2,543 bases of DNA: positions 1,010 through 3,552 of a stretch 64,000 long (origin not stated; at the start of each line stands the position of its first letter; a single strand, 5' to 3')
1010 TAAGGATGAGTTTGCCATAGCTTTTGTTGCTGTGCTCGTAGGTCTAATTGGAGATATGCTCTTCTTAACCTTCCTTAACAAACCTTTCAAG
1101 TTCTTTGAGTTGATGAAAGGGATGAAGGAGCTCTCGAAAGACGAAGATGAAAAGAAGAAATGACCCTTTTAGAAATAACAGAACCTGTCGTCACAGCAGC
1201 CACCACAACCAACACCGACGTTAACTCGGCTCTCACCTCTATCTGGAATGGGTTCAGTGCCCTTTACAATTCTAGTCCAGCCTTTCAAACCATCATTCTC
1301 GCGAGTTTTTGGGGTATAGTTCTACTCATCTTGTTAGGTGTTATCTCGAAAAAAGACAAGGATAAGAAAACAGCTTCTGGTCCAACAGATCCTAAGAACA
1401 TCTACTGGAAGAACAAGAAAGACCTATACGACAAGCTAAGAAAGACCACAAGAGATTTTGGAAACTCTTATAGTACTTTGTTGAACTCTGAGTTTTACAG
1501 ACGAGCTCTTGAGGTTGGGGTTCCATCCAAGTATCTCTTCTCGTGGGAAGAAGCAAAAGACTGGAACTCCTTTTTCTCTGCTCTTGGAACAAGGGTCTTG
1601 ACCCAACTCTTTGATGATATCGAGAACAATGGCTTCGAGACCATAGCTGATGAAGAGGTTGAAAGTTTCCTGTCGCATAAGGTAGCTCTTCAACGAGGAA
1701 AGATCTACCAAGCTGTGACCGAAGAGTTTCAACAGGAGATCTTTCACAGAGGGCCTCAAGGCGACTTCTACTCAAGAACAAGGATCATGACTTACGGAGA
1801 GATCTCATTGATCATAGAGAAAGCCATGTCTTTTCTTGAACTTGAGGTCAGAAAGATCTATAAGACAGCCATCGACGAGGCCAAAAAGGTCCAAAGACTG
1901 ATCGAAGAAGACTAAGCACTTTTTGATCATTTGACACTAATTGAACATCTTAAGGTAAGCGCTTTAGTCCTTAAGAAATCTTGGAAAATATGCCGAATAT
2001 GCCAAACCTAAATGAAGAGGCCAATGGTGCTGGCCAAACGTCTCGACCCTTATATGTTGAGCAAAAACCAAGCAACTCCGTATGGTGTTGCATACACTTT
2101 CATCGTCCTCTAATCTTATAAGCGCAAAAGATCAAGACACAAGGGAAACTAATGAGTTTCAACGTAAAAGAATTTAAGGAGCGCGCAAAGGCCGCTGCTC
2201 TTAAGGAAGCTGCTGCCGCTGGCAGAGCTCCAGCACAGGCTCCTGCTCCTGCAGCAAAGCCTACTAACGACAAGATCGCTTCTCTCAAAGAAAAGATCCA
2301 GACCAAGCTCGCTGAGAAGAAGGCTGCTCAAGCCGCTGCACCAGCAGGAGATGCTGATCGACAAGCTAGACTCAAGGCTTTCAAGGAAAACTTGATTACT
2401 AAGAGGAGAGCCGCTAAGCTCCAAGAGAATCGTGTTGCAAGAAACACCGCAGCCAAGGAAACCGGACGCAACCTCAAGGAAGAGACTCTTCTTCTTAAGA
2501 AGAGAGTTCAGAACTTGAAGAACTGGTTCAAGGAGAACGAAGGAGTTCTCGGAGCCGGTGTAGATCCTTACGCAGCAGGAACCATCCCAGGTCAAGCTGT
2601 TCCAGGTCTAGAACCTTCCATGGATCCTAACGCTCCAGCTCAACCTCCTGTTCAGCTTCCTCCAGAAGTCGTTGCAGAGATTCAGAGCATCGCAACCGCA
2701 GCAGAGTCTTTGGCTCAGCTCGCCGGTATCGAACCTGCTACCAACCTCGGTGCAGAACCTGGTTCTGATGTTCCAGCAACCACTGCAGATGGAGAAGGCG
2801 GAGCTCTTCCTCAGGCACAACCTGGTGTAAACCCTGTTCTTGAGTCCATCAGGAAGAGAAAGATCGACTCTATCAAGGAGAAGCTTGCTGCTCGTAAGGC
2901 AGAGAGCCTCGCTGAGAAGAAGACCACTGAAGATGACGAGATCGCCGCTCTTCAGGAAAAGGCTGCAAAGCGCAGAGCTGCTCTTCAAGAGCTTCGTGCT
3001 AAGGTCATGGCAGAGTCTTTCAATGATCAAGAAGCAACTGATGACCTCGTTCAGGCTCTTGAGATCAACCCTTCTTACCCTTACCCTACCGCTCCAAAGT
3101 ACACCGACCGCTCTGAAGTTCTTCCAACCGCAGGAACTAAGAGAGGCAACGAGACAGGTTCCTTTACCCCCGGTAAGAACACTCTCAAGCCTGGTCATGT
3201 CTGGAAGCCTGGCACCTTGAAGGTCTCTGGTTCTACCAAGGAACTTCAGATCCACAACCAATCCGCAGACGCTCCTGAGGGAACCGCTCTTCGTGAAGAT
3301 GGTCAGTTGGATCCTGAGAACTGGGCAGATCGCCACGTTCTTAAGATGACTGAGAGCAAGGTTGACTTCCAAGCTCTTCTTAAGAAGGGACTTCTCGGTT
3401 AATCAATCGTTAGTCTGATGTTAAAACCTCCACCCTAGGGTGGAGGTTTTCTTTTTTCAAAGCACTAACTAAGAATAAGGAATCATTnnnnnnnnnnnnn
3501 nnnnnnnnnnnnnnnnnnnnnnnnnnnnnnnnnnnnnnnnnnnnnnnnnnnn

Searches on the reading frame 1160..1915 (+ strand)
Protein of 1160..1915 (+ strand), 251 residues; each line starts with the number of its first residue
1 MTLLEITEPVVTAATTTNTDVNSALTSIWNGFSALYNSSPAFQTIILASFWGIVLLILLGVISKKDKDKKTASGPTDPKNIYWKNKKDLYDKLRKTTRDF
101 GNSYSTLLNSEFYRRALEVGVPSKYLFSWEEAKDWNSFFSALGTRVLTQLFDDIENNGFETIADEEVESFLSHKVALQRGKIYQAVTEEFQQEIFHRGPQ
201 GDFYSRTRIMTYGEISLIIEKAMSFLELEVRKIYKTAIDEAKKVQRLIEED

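Call 10: search_protein_families(library=pfam, proteins=[window:1160-1915:+], max_evalue=0.01)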
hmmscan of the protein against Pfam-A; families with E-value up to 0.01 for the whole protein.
window:1160-1915:+ (251 aa): 0 families

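Call 52: find_encoding_contigs(protein=window:1160-1915:+, flank=10000, max_places=2)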
Protein window:1160-1915:+ (251 aa): 2 contigs read that carry it; 1 place shown.
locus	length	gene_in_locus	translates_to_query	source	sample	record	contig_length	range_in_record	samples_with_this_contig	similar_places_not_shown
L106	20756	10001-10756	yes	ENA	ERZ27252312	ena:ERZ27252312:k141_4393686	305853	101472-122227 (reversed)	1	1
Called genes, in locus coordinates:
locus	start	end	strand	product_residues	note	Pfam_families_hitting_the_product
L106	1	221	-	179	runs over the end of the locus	-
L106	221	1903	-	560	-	-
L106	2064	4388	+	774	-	PF03477:ATP-cone (weak), PF00317:Ribonuc_red_lgN, PF02867:Ribonuc_red_lgC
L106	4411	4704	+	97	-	PF00462:Glutaredoxin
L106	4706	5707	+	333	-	PF00268:Ribonuc_red_sm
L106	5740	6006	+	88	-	-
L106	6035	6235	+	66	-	-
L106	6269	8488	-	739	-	-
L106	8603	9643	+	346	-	-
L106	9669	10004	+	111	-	-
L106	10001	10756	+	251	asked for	-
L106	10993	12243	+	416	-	-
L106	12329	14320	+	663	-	-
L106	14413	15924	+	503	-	-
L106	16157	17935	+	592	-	PF07068:Gp23 (faint)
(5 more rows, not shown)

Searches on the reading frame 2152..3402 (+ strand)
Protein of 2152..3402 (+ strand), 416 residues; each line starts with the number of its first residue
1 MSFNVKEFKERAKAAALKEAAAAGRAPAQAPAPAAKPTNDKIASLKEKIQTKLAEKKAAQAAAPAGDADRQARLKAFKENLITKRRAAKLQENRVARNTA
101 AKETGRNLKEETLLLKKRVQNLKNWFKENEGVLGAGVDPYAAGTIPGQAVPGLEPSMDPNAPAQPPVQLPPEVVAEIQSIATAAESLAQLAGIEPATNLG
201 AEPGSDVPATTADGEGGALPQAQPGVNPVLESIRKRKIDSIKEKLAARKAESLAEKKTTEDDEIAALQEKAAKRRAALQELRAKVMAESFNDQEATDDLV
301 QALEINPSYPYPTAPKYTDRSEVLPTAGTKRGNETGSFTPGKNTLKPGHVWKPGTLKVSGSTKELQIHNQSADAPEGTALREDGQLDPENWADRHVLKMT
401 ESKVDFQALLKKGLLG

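Call 10: search_protein_families(library=pfam, proteins=[window:2152-3402:+], max_evalue=0.01)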
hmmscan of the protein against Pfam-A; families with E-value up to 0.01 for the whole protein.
window:2152-3402:+ (416 aa): 1 family
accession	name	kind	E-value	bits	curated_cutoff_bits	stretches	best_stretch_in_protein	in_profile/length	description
PF20878.2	REST_helical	-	0.0087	16.7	27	0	97-139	19-62/65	Helical region in REST corepressor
